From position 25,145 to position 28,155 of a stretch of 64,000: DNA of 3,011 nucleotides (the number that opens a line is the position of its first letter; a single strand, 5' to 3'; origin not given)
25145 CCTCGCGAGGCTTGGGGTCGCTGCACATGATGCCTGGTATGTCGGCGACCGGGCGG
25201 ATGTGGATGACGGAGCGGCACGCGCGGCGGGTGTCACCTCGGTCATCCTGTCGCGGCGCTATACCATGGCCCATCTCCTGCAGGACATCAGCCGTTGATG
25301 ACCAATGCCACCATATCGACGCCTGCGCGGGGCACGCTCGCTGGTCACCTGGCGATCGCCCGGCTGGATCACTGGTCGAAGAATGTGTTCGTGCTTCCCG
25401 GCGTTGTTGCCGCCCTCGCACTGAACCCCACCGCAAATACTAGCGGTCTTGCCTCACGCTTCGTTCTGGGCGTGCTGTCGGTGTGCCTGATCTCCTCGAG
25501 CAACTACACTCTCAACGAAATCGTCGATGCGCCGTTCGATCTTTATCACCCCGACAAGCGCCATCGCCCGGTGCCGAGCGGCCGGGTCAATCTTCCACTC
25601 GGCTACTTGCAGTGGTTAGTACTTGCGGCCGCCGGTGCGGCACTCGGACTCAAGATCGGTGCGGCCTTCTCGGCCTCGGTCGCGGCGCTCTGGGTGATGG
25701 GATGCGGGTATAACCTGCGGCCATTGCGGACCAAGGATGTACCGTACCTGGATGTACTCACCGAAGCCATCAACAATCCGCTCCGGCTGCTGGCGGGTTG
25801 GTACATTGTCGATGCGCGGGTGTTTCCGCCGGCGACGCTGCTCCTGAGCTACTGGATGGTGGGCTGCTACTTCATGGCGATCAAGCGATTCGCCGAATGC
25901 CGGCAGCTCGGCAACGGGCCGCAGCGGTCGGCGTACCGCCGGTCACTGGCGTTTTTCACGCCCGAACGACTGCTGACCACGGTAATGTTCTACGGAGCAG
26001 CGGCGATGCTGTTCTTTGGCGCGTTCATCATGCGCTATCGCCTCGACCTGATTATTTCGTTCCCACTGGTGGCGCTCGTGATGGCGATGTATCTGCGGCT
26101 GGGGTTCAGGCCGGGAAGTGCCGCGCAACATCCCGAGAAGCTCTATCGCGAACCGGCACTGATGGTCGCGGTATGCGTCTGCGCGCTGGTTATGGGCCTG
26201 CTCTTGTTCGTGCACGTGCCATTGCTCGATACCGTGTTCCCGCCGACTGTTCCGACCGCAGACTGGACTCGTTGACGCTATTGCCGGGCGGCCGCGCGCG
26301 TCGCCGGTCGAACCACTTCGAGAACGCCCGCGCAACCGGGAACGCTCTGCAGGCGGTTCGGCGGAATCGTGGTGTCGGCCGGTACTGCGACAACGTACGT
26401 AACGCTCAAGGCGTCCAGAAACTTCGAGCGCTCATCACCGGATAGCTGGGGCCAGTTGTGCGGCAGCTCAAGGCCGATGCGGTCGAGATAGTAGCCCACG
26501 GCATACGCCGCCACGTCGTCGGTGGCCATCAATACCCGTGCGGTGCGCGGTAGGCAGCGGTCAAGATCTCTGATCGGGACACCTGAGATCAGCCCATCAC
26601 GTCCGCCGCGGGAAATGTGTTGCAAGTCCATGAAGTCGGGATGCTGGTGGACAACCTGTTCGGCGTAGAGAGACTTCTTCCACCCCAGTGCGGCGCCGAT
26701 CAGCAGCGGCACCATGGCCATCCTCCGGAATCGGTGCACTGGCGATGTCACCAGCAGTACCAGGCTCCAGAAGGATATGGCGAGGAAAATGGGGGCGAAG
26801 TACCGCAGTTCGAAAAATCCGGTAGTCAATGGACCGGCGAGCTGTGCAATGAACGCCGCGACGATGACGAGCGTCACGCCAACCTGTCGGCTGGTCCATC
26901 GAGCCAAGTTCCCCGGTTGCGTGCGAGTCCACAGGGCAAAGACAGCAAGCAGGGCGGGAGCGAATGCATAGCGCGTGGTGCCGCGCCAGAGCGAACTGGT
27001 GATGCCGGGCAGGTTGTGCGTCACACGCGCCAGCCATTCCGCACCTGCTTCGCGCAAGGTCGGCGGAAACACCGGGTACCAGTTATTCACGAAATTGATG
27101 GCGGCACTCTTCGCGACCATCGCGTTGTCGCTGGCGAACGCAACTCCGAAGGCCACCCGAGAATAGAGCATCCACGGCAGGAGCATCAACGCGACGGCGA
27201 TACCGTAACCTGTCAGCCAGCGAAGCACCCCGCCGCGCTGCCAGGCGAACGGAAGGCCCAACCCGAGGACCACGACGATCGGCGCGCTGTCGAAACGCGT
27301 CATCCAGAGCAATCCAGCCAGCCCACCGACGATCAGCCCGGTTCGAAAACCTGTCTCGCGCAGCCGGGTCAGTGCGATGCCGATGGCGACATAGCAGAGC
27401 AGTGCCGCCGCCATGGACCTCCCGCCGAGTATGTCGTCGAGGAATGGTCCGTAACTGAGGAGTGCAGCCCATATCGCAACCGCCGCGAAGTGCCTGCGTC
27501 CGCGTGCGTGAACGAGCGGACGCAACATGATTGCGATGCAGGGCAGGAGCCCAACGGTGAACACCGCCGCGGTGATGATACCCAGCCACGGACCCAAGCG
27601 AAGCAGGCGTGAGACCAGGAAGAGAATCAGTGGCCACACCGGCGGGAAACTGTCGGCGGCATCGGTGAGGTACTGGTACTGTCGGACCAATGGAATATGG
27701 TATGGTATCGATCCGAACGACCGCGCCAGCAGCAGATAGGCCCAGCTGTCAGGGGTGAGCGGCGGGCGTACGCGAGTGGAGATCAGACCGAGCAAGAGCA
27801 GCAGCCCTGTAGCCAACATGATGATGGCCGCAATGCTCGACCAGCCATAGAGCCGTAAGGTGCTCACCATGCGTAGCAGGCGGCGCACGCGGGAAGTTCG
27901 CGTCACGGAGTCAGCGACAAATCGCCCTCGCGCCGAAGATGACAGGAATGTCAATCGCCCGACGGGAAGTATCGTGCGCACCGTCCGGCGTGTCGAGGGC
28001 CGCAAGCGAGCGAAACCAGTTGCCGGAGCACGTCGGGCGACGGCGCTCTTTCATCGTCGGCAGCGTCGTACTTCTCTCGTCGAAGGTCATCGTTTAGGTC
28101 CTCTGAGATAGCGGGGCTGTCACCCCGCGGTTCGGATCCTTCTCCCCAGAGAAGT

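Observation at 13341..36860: pilS/pilR and the pilin genes are separated by a ~17-kb block with seven GT-C-like membrane proteins and three lipid-carrier donor enzymes: candidate pilus-linked glycosylation system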

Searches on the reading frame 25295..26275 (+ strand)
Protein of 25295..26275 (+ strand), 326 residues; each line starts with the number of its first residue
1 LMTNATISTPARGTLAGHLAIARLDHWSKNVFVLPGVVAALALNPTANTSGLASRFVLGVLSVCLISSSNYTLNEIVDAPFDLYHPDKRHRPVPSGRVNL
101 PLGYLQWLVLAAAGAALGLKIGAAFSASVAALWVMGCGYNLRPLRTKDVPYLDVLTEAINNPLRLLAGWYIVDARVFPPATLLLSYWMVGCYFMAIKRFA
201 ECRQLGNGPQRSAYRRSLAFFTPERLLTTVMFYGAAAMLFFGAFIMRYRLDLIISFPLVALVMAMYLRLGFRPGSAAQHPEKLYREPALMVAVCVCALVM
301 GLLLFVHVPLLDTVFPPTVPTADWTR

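Call 5: search_protein_families(library=pfam, proteins=[window:25295-26275:+], max_evalue=0.01)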
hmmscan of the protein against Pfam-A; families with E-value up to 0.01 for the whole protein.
window:25295-26275:+ (326 aa): 1 family
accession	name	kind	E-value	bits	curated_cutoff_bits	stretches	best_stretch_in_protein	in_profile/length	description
PF01040.23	UbiA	-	3.5e-21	76.1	34.2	1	34-269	2-231/250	UbiA prenyltransferase family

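Call 12: search_protein_families(library=ncbifam, proteins=[window:25295-26275:+], max_evalue=0.01)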
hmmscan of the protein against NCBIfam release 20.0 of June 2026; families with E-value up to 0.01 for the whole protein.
window:25295-26275:+ (326 aa): 11 families
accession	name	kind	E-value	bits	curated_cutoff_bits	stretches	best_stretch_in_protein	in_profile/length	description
NF006088.0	PRK08238.1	equivalog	4.6e-24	84.9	351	1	7-217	184-385/482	UbiA family prenyltransferase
NF008977.0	PRK12324.1-2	equivalog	5.1e-23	81.9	234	1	18-245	5-221/297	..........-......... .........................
NF008978.0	PRK12324.1-4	equivalog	1.6e-20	73.3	207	1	8-265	25-279/322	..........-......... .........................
NF008976.0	PRK12324.1-1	equivalog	2.9e-16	59.7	474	1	3-244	6-240/306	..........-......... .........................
NF009523.0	PRK12884.1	equivalog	6.9e-10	38.6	269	1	51-142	35-123/279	prenyltransferase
TIGR01476.1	chlor_syn_BchG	subfamily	1.6e-07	31.1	212.3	1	60-154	44-137/283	(bacterio)chlorophyll synthase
NF005742.0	PRK07566.1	equivalog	8.7e-07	28.3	313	1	53-150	64-160/315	chlorophyll synthase ChlG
TIGR01473.1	cyoE_ctaB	equivalog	7.7e-05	22.6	210.3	1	41-201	23-185/281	heme o synthase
TIGR01474.1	ubiA_proteo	equivalog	0.00037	20.1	275.45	1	31-133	18-121/282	4-hydroxybenzoate octaprenyltransferase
NF009516.0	PRK12875.1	equivalog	0.00049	19.3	205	1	71-261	71-254/292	prenyltransferase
NF045897.1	SCO3242_trans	equivalog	0.00061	19.5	260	1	54-148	32-124/287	SCO3242 family prenyltransferase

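Call 70: search_solved_structures(query=window:25295-26275:+, max_evalue=0.1, show_alignments=1)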
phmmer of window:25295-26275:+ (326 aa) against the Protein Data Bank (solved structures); distinct sequences matched with E-value up to 0.1: 3.
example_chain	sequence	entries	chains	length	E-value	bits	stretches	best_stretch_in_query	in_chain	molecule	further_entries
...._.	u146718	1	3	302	3.3e-08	36.5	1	6-246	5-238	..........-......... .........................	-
9sas_C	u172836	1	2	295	0.0014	21.3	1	60-137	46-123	Chlorophyll a synthase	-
9sau_C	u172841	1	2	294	0.0014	21.3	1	60-137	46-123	Chlorophyll a synthase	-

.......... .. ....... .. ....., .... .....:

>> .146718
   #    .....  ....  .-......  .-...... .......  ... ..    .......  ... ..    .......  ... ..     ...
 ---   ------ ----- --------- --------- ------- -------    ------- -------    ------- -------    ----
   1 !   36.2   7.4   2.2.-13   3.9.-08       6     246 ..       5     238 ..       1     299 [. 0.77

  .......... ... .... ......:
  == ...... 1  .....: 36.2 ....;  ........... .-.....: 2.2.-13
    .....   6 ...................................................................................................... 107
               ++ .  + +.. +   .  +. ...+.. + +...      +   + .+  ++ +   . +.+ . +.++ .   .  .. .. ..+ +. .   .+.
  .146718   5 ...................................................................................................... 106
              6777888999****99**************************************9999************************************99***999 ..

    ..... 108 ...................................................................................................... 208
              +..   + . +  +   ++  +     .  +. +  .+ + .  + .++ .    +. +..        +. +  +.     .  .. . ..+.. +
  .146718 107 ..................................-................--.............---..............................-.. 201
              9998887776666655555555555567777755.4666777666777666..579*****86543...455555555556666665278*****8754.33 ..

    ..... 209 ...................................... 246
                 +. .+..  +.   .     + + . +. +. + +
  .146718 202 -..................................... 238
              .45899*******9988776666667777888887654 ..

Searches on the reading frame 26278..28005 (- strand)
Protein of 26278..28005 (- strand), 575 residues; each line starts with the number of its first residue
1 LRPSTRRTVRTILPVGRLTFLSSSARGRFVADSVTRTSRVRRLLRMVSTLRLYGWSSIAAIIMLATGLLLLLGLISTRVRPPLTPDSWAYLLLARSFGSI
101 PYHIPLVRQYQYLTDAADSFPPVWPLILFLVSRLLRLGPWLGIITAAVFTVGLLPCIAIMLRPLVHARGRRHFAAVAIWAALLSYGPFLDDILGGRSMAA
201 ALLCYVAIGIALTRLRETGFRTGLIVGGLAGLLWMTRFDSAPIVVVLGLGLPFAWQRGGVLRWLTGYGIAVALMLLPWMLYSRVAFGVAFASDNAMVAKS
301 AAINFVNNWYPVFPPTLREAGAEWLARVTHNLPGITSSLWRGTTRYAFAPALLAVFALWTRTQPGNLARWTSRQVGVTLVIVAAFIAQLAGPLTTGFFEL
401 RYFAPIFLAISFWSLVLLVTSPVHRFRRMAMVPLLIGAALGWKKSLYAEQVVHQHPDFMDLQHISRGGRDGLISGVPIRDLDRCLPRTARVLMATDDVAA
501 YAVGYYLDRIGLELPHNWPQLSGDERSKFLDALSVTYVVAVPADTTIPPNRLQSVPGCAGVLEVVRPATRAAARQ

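Call 5: search_protein_families(library=pfam, proteins=[window:26278-28005:-], max_evalue=0.01)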
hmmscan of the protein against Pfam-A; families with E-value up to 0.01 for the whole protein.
window:26278-28005:- (575 aa): 0 families

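Call 12: search_protein_families(library=ncbifam, proteins=[window:26278-28005:-], max_evalue=0.01)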
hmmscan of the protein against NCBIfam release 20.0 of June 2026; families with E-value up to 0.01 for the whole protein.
window:26278-28005:- (575 aa): 0 families

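Call 42: find_homologous_proteins(query=window:26278-27870:-, max_evalue=0.001)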
Query window:26278-27870:- (530 aa): 8 proteins with E <= 0.001 among 8000 candidates.
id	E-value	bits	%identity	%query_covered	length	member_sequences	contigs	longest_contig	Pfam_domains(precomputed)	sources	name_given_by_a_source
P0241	0.0e+0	1176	100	100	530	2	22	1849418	-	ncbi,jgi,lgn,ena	jgi:hypothetical protein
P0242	2.2e-254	863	75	97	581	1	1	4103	-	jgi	jgi:hypothetical protein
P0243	1.2e-246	838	73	99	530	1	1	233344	-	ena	-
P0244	1.8e-245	834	74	96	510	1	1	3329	-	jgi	jgi:hypothetical protein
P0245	3.3e-143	496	50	97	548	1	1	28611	-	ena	-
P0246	9.7e-136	472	45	98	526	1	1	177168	-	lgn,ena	-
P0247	1.1e-134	468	45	98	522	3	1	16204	-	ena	-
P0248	7.8e-85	304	67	39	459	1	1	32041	-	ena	-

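Call 44: find_encoding_contigs(protein=P0246, flank=10000, max_places=2)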
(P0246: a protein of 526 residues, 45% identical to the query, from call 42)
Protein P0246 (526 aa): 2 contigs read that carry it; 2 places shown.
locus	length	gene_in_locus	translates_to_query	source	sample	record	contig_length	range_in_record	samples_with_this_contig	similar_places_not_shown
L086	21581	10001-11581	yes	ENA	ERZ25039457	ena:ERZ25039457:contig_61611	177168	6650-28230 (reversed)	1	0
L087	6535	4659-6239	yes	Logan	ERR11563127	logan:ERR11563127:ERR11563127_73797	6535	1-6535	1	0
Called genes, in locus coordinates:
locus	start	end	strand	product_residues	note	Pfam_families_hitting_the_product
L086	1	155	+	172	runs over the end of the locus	PF00005:ABC_tran, PF13304:AAA_21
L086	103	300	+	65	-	PF16326:ABC_tran_CTD (weak)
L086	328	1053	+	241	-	PF01292:Ni_hydr_CYTB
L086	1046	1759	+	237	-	PF00174:Oxidored_molyb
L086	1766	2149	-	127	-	PF01479:S4, PF28601:HSP15_C (weak)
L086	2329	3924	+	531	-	PF00989:PAS (weak), PF00512:HisKA, PF02518:HATPase_c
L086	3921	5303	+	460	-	PF00072:Response_reg, PF00158:Sigma54_activat, PF14532:Sigma54_activ_2, PF07728:AAA_5, PF25601:AAA_lid_14, PF02954:HTH_8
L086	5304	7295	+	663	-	-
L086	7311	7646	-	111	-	PF10066:DUF2304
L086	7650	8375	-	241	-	PF00535:Glycos_transf_2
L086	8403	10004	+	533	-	-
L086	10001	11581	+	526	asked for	-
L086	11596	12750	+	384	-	PF00535:Glycos_transf_2, PF26629:GT2_TM_C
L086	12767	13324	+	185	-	PF13489:Methyltransf_23, PF08241:Methyltransf_11 (faint), PF08242:Methyltransf_12 (weak), PF13649:Methyltransf_25 (weak)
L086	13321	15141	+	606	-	-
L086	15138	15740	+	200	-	PF13489:Methyltransf_23, PF00891:Methyltransf_2 (weak), PF13649:Methyltransf_25, PF13847:Methyltransf_31 (weak), PF08241:Methyltransf_11, PF08242:Methyltransf_12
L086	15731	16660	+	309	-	PF00535:Glycos_transf_2, PF13641:Glyco_tranf_2_3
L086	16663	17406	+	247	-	PF13489:Methyltransf_23, PF13847:Methyltransf_31 (faint), PF08241:Methyltransf_11, PF08242:Methyltransf_12, PF13649:Methyltransf_25 (weak)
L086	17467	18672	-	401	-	-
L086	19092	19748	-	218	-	PF00884:Sulfatase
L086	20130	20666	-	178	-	-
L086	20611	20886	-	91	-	-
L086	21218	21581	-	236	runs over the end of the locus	PF00248:Aldo_ket_red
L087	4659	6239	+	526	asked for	-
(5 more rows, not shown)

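Call 55: predict_structure(alignment_id=A2)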
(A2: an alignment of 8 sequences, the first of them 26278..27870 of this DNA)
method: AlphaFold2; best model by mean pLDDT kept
length: 530 residues; sequences in the alignment: 8
mean_pLDDT: 48.8   pTM: 0.35
mean pLDDT of the five models: 48.8, 46.6, 46.0, 44.9, 42.2
residues with pLDDT >= 90: 0; 70-90: 85; 50-70: 103; < 50: 342
segments of 3 or more residues with pLDDT < 50: 1-15, 20-113, 134-155, 193-197, 236-425, 524-530
pLDDT, mean of each block of 10 residues (from residue 1): 36 48 44 34 36 37 43 35 42 41 43 50 53 46 34 52 65 73 67 52 63 70 69 46 31 31 32 38 44 36 30 33 41 36 29 28 39 46 43 37 35 35 54 80 78 58 69 71 78 69 76 83 47
secondary structure, 60 per line:
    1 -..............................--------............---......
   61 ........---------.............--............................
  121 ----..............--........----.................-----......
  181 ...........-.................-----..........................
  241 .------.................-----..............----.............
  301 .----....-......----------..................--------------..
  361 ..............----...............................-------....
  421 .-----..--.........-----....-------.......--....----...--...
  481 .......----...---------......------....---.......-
elements in order: H2-31 H40-51 H55-68 H78-90 H93-120 H125-138 H141-148 H153-169 H175-191 H193-209 H215-241 H248-264 H270-283 H288-301 H306-309 H311-316 H327-344 H359-374 H379-409 H417-421 H433-439 E445-448 H456-462 E465-468 H478-487 E492-494 E507-509 E516-519 H523-529

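Call 71: search_protein_representatives(alignment_id=A5)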
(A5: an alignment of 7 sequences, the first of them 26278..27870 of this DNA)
Query: 7 sequences, 528 profile positions. Proteins with E-value up to 0.001 (for the whole library): 485; up to 1e-10: 373; up to 1e-30: 80. The best 150 are listed.
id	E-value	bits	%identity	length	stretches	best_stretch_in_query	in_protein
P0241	1.5e-279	944.5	-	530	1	4-527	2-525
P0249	1.7e-61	224.9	-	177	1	4-144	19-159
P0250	3.9e-49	184.1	-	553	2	15-294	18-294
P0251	6.5e-47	176.8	-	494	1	34-526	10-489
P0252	1.7e-46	175.4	-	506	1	27-522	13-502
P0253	1.9e-46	175.2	-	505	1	37-501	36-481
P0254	3.9e-46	174.2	-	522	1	31-500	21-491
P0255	6.1e-45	170.3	-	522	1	7-495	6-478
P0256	1.3e-43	165.9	-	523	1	15-523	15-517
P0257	3.5e-43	164.5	-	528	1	20-517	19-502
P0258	7.7e-43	163.3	-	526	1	14-522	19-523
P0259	9.3e-43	163.1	-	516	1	39-517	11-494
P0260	2.4e-41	158.4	-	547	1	17-516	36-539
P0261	4.0e-41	157.7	-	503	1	26-382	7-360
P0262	5.2e-41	157.3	-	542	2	39-295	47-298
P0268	3.4e-40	154.6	-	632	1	4-500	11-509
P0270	8.6e-40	153.3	-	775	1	13-520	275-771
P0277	4.0e-37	144.5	-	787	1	25-498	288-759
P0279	1.6e-36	142.5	-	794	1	16-501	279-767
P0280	2.3e-36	142.0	-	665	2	37-392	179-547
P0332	2.0e-30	122.4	-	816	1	22-378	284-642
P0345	6.3e-29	117.4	-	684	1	20-315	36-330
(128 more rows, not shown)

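Call 72: search_protein_families(library=pfam, proteins=[P0270, P0277, P0279, P0332, P0250, P0251, P0252, P0268, P0280, P0345], max_evalue=0.01)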
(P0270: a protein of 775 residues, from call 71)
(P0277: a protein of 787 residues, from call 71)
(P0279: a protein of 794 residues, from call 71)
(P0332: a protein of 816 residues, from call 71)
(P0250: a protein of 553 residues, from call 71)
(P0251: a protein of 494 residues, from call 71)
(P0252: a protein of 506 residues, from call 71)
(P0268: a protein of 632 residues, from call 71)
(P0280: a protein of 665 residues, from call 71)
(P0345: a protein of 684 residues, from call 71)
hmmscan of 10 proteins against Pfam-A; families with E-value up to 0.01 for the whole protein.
P0270 (775 aa): 1 family
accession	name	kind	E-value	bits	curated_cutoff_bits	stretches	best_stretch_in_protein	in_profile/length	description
PF00535.33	Glycos_transf_2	-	1.4e-05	25.6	23.3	1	27-190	2-166/168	Glycosyl transferase family 2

P0277 (787 aa): 1 family
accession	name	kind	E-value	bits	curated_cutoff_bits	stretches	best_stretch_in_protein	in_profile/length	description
PF00535.33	Glycos_transf_2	-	3.7e-05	24.1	23.3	1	28-186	2-161/168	Glycosyl transferase family 2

P0279 (794 aa): 3 families
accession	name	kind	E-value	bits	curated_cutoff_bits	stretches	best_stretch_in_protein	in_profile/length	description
PF00535.33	Glycos_transf_2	-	1.1e-06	29.1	23.3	1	30-191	2-164/168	Glycosyl transferase family 2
PF04028.18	DUF374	-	0.00086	19.3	26.8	0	64-116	15-65/69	Domain of unknown function (DUF374)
PF13231.12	PMT_2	-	0.00087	20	26.1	1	338-491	3-159/160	Dolichyl-phosphate-mannose-protein mannosyltransferase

P0332 (816 aa): 1 family
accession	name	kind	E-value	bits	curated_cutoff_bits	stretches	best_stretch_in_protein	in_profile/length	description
PF00535.33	Glycos_transf_2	-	0.0012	19.2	23.3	1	33-162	2-132/168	Glycosyl transferase family 2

P0250 (553 aa): 1 family
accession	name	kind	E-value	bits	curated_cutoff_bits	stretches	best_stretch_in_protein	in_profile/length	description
PF13231.12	PMT_2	-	0.00063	20.4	26.1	1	81-232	3-154/160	Dolichyl-phosphate-mannose-protein mannosyltransferase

P0251 (494 aa): 1 family
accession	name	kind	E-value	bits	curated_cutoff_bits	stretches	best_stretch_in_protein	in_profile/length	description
PF13231.12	PMT_2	-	3.8e-05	24.4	26.1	1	54-202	3-152/160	Dolichyl-phosphate-mannose-protein mannosyltransferase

P0252 (506 aa): 0 families

P0268 (632 aa): 0 families

P0280 (665 aa): 0 families

P0345 (684 aa): 0 families
